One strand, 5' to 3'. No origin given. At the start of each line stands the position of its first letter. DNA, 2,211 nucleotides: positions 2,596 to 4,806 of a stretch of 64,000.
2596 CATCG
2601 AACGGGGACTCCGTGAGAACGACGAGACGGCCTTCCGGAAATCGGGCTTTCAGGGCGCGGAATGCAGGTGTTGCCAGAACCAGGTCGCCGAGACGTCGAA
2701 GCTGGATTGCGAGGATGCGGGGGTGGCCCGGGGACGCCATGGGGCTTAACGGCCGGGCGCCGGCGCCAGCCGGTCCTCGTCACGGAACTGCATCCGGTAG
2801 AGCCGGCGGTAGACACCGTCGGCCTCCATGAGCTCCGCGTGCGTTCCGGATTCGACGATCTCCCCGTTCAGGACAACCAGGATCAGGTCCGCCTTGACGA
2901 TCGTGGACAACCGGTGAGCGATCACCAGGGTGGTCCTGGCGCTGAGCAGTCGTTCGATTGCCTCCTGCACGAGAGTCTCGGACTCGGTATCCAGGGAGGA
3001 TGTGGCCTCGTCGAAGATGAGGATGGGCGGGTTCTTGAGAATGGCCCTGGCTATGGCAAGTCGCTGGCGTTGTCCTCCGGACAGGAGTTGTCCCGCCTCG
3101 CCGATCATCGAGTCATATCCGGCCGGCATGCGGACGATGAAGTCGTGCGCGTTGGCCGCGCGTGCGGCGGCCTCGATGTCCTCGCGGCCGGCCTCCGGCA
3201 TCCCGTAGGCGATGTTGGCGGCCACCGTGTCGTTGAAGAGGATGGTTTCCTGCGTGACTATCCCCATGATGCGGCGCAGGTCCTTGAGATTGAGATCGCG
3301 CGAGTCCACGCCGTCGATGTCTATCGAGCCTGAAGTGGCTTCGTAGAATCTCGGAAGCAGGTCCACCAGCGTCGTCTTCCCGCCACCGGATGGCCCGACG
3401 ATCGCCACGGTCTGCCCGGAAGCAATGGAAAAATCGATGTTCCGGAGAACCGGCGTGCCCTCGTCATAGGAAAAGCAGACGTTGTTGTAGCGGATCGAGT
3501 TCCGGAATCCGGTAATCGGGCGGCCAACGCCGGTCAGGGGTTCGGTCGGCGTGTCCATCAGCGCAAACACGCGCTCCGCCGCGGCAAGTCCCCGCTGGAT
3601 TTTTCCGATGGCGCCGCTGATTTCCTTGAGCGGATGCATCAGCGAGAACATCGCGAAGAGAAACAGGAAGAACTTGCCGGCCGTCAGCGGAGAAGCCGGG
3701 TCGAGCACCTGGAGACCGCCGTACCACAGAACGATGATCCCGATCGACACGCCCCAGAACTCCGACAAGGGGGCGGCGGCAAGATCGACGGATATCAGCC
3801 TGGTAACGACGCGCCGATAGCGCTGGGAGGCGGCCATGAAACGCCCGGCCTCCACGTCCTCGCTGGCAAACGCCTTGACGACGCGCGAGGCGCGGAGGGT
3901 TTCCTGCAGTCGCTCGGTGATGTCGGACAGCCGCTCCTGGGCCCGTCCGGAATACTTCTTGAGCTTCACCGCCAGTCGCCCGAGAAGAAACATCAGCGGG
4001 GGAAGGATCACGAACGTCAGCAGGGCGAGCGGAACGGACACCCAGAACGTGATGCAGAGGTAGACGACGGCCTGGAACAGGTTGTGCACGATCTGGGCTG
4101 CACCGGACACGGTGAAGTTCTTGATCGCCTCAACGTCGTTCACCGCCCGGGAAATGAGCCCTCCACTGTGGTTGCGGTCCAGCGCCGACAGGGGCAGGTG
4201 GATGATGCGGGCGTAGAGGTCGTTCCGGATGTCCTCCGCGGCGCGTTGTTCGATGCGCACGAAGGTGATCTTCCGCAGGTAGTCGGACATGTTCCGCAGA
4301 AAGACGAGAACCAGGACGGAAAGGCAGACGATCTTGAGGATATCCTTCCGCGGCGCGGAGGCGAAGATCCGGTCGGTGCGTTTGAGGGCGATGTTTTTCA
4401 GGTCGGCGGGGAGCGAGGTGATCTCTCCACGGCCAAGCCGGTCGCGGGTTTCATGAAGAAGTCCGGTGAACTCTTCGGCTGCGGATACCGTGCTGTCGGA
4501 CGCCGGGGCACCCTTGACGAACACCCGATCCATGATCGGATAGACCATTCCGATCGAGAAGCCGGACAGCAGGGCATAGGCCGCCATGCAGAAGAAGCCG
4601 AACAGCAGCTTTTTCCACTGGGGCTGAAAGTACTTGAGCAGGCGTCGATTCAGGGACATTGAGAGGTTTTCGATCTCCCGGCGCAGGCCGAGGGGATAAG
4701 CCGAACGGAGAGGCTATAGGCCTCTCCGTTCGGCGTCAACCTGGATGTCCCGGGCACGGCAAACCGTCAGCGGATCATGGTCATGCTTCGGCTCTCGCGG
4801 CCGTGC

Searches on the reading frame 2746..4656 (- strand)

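Call 26: search_protein_families(library=pfam, proteins=[window:2746-4656:-], max_evalue=0.001)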
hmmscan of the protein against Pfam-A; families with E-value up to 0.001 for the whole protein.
window:2746-4656:- (636 aa): 3 families
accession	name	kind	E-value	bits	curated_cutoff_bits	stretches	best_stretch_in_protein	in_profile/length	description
PF00664.28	ABC_membrane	-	1.5e-35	123.6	28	1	103-338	36-269/274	ABC transporter transmembrane region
PF00005.33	ABC_tran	-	3.4e-31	109.1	25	1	404-553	1-137/137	ABC transporter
PF02463.25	SMC_N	-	3.8e-07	30.2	40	1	447-595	113-211/220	RecF/RecN/SMC N terminal domain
